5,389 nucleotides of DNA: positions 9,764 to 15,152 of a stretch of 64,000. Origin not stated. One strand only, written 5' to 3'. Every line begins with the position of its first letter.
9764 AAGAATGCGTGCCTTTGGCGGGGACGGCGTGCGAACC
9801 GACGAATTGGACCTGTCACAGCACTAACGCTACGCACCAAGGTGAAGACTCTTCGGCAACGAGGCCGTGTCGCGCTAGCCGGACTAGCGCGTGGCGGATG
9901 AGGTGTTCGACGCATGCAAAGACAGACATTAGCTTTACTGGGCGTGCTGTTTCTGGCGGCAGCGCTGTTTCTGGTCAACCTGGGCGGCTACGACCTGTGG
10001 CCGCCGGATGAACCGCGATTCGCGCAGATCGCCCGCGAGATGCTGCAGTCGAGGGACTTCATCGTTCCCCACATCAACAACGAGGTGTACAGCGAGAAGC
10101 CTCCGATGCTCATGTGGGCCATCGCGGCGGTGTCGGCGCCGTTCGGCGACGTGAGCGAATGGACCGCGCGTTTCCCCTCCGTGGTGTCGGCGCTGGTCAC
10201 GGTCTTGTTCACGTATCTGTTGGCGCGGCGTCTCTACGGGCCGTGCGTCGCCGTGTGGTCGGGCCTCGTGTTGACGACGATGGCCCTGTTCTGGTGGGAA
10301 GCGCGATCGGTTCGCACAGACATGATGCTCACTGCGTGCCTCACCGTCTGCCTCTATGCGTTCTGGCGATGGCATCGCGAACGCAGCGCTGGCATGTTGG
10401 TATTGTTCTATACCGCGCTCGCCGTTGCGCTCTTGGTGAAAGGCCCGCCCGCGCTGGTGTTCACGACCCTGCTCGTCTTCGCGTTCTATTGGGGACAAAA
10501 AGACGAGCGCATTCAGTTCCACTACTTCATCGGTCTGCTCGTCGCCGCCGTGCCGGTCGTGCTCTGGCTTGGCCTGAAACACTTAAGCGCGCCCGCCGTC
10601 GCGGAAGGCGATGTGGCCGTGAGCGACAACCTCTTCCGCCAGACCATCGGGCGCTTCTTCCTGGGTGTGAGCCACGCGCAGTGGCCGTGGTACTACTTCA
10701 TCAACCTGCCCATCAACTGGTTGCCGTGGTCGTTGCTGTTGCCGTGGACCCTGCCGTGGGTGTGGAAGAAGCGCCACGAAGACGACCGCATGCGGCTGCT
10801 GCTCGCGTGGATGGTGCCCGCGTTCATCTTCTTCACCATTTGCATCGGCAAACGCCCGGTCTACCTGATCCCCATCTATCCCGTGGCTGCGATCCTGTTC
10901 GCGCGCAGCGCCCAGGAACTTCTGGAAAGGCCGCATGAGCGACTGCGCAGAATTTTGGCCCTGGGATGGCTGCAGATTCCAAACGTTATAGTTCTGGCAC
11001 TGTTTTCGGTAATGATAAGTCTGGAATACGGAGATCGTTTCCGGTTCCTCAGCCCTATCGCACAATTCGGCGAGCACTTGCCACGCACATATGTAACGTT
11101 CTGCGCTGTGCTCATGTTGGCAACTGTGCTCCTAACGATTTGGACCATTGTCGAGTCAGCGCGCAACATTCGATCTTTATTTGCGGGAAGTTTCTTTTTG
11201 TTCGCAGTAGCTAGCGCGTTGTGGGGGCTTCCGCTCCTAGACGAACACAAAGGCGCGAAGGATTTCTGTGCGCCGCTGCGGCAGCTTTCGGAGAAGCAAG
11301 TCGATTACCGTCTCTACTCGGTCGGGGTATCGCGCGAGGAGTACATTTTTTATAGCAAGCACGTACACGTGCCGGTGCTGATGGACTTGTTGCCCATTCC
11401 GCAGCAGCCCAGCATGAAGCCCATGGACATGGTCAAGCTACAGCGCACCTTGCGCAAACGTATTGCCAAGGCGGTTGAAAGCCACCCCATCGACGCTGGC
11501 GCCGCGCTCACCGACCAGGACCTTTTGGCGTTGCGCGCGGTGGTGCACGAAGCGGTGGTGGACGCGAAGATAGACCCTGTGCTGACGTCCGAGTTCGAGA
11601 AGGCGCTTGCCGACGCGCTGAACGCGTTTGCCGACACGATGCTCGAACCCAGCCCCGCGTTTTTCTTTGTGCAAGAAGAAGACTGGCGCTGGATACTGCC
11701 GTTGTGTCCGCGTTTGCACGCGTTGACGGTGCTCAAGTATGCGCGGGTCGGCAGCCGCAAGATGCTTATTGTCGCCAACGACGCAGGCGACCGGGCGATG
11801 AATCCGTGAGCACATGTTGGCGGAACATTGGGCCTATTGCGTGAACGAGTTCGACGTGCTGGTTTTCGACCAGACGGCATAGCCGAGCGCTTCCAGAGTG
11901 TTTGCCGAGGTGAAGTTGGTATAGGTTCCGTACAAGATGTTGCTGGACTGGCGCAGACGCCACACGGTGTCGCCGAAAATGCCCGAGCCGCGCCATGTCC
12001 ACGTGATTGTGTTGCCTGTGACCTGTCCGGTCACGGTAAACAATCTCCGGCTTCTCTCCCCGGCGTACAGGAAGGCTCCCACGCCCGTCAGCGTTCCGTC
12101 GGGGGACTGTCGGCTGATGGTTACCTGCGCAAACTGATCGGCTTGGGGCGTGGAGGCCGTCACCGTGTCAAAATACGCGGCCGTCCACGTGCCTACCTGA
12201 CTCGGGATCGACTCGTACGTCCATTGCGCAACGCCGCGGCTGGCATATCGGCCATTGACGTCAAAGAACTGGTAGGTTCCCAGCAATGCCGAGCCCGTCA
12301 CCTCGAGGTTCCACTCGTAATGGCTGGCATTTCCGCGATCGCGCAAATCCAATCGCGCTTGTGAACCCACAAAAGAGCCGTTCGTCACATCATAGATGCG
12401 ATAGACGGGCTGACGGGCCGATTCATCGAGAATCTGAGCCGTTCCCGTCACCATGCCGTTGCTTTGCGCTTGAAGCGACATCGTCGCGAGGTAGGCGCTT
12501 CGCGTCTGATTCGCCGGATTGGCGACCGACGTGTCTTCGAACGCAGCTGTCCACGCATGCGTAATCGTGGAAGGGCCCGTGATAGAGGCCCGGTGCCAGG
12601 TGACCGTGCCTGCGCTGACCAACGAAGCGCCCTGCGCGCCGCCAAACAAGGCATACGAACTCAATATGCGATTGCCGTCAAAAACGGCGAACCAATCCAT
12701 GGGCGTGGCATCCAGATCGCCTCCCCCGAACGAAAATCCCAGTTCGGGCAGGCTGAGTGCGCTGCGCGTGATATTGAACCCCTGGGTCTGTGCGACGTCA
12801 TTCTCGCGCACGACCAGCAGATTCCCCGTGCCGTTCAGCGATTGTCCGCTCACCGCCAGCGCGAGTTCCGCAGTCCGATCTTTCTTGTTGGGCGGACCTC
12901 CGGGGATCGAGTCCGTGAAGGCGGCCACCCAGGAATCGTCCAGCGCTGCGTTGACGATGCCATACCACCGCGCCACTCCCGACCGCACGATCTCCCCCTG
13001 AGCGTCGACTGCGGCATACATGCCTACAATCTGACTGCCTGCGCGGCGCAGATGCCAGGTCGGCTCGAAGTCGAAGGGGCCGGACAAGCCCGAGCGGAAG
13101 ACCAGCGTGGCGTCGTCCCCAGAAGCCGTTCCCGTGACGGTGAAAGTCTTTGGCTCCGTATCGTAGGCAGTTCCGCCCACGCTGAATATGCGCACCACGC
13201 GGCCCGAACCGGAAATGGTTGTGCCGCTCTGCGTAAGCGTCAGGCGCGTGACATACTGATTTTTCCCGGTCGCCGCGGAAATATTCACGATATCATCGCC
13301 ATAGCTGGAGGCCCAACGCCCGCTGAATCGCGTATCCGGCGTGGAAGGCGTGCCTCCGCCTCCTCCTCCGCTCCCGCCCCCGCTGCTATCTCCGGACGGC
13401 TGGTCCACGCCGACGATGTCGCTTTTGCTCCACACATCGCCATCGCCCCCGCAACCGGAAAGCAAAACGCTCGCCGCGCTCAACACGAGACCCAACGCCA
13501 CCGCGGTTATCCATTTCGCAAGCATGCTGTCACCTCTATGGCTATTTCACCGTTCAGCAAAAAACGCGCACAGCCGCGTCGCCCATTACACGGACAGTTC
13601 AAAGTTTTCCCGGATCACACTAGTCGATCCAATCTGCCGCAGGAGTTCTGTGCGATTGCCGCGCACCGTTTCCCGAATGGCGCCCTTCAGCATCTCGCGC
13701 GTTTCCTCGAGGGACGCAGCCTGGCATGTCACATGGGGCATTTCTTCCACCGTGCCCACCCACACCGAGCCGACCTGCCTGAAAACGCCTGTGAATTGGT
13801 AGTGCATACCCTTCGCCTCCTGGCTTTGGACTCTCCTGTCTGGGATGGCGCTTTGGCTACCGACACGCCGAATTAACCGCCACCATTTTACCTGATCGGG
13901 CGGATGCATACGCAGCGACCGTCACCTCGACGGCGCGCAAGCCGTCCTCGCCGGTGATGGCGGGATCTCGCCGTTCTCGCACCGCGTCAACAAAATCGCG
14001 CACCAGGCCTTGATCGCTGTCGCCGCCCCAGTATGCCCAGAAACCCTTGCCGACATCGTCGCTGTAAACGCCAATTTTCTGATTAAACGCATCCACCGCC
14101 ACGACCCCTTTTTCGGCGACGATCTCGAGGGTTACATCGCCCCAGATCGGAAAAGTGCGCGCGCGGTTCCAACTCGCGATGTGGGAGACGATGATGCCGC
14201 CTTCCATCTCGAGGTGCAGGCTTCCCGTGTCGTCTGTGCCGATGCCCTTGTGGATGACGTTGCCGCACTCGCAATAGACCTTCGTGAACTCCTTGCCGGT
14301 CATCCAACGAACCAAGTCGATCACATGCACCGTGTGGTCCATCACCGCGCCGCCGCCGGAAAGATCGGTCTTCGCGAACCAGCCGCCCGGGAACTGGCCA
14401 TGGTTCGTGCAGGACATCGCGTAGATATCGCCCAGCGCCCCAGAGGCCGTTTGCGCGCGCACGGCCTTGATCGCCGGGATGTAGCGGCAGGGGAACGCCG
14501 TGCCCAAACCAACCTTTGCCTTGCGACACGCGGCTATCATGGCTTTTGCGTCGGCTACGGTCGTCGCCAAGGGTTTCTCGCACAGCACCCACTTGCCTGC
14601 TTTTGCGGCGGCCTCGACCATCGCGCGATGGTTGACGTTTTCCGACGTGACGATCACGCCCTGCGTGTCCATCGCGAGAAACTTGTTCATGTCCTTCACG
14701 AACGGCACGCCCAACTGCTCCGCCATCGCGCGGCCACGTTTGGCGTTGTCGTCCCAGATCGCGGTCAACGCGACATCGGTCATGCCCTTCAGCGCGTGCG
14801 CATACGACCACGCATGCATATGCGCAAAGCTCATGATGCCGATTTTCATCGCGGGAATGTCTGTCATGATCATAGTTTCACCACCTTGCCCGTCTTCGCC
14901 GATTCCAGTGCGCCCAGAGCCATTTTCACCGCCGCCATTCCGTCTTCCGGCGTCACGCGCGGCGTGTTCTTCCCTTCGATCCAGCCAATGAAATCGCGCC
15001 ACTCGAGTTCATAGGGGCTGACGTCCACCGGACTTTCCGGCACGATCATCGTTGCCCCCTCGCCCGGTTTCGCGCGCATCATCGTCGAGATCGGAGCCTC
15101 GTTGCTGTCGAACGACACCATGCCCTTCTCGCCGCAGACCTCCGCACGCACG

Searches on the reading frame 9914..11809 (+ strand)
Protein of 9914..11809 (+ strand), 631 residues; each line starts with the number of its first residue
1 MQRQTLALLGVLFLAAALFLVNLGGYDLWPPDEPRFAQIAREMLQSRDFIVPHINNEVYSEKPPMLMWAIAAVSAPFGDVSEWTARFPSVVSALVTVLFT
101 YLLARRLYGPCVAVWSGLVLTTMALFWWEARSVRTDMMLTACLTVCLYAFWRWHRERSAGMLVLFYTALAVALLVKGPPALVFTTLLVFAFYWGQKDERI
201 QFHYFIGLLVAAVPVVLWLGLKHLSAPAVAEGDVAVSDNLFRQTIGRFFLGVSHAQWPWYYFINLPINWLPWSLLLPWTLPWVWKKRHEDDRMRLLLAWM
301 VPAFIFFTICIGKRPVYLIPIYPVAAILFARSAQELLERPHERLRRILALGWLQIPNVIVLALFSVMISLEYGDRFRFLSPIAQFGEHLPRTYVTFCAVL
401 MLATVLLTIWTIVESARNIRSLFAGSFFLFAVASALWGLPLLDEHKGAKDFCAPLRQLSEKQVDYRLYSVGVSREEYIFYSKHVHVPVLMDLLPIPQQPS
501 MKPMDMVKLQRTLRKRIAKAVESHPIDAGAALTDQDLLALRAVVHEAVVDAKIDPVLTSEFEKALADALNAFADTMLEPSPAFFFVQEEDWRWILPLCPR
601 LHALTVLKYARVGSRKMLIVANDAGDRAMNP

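Call 6: search_protein_families(library=pfam, proteins=[window:9914-11809:+])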
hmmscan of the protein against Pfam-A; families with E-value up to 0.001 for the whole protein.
window:9914-11809:+ (631 aa): 2 families
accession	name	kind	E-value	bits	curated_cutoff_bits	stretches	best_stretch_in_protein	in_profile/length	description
PF13231.12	PMT_2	-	7.5e-18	65.7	26.1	1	62-218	2-160/160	Dolichyl-phosphate-mannose-protein mannosyltransferase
PF02366.24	PMT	-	6.8e-15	55.7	22.7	1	6-192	3-199/245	Dolichyl-phosphate-mannose-protein mannosyltransferase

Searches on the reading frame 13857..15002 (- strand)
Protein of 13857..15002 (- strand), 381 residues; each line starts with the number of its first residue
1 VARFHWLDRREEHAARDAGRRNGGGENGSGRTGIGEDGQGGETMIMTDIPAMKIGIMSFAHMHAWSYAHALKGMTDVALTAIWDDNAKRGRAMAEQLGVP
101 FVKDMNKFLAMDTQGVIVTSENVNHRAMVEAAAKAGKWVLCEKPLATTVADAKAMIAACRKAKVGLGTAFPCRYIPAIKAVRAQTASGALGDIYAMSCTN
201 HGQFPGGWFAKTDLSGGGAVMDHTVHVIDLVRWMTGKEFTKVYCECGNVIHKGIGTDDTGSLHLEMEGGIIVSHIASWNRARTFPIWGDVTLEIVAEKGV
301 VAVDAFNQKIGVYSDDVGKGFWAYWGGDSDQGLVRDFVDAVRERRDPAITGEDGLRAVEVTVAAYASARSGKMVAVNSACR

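Call 20: search_protein_families(library=pfam, max_evalue=0.00001, proteins=[window:13857-15002:-])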
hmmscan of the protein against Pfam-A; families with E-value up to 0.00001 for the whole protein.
window:13857-15002:- (381 aa): 3 families
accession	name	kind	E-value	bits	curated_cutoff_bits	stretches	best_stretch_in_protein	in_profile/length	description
PF22725.1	GFO_IDH_MocA_C3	-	5.3e-26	91.5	27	1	179-301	2-123/124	GFO/IDH/MocA C-terminal domain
PF01408.29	GFO_IDH_MocA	-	2.2e-21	77.2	24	1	55-166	7-116/120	Oxidoreductase family, NAD-binding Rossmann fold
PF02894.22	GFO_IDH_MocA_C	-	3.4e-14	53.6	22.9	1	186-376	5-218/218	Oxidoreductase family, C-terminal alpha/beta domain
